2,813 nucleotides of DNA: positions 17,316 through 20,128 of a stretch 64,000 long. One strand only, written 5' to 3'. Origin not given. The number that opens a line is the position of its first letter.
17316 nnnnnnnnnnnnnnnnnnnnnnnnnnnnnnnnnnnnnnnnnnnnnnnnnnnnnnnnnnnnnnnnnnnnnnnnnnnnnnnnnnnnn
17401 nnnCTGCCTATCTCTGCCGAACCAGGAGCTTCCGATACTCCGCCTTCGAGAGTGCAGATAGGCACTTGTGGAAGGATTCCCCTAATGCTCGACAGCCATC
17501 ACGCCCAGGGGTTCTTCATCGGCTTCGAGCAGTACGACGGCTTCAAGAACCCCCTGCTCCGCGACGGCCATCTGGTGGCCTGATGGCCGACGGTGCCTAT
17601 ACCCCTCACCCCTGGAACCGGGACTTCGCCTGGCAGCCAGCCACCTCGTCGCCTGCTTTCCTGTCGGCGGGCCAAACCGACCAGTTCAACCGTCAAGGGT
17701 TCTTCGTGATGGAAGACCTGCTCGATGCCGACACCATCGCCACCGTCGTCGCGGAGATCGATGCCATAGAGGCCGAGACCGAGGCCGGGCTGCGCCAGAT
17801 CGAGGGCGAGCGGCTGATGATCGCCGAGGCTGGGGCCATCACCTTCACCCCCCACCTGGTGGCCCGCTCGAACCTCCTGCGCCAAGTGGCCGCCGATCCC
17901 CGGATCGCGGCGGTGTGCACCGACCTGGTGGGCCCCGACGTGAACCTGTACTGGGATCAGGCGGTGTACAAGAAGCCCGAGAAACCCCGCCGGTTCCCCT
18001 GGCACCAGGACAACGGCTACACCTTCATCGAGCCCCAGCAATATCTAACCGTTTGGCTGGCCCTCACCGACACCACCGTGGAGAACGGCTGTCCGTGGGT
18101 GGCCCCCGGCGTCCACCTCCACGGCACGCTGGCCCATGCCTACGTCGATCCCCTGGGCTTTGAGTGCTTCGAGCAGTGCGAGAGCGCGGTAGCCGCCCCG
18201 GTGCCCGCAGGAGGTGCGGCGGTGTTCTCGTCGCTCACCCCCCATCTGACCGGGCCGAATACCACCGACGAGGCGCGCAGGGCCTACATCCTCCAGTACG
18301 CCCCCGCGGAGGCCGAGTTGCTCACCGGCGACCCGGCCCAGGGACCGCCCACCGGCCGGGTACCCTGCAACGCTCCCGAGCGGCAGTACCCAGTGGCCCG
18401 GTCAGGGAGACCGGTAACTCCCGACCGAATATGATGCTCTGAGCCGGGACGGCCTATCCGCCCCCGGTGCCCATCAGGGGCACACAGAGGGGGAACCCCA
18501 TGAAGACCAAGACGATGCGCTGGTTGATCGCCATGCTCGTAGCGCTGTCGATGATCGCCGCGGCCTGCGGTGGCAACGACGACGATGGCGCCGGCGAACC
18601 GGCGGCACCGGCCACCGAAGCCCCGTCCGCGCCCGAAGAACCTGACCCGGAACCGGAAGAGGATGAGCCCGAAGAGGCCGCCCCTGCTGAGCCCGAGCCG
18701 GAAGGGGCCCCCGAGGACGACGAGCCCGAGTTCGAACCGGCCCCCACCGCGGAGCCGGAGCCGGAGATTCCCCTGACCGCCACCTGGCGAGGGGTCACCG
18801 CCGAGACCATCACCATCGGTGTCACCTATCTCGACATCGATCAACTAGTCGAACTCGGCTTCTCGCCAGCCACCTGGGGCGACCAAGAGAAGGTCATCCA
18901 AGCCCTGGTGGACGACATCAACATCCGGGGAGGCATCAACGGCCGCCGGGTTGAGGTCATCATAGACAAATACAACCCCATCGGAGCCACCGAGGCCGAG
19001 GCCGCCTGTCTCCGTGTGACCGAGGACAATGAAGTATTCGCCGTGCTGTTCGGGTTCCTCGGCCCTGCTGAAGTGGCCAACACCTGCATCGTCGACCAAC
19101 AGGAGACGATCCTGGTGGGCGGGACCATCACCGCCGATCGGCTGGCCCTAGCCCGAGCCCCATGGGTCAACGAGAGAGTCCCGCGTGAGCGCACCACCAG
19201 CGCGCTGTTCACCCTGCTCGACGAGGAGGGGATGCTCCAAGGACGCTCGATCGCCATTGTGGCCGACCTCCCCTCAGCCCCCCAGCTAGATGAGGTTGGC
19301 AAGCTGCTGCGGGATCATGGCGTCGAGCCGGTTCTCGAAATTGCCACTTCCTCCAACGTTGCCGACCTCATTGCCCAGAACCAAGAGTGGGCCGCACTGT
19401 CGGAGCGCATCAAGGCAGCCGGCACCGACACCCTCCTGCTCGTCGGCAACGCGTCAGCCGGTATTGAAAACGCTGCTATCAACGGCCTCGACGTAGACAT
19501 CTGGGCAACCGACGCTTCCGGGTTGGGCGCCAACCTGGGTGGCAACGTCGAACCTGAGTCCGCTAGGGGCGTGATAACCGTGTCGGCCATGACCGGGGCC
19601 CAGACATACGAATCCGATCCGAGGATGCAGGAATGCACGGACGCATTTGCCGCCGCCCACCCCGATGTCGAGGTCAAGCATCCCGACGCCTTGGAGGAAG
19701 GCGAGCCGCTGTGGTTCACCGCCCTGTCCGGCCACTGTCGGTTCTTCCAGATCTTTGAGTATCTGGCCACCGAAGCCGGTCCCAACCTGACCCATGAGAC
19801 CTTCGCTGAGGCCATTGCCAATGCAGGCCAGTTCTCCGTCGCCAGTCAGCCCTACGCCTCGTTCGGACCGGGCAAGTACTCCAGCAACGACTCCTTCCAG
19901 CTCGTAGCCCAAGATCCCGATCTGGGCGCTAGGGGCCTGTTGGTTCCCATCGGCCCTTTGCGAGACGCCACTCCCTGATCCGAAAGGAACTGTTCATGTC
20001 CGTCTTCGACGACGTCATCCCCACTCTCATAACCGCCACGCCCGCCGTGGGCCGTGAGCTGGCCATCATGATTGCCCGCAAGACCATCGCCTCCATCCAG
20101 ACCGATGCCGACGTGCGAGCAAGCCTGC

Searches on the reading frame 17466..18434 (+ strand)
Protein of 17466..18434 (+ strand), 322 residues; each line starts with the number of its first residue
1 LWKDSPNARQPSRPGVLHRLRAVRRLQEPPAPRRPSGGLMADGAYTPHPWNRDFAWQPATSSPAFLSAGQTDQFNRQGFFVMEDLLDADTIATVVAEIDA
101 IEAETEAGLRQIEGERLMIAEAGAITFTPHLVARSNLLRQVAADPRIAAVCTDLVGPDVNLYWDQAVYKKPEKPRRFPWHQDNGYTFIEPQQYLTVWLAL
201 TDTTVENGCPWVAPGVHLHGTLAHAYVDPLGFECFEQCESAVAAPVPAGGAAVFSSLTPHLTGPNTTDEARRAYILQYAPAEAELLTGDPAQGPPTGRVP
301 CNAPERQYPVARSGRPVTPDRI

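Call 56: search_protein_families(library=pfam, proteins=[window:17466-18434:+], max_evalue=0.0001)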
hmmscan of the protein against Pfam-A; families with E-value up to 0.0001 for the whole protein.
window:17466-18434:+ (322 aa): 1 family
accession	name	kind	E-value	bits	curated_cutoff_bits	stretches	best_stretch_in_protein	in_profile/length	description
PF05721.19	PhyH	-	2.6e-31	110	22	1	74-273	1-213/213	Phytanoyl-CoA dioxygenase (PhyH)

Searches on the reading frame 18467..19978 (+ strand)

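Call 56: search_protein_families(library=pfam, proteins=[window:18467-19978:+], max_evalue=0.0001)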
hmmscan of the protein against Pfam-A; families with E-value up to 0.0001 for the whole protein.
window:18467-19978:+ (503 aa): 1 family
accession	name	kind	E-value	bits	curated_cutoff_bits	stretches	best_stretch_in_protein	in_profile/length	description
PF13458.12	Peripla_BP_6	-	2.9e-09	37.5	31.7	1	140-402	21-272/343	Periplasmic binding protein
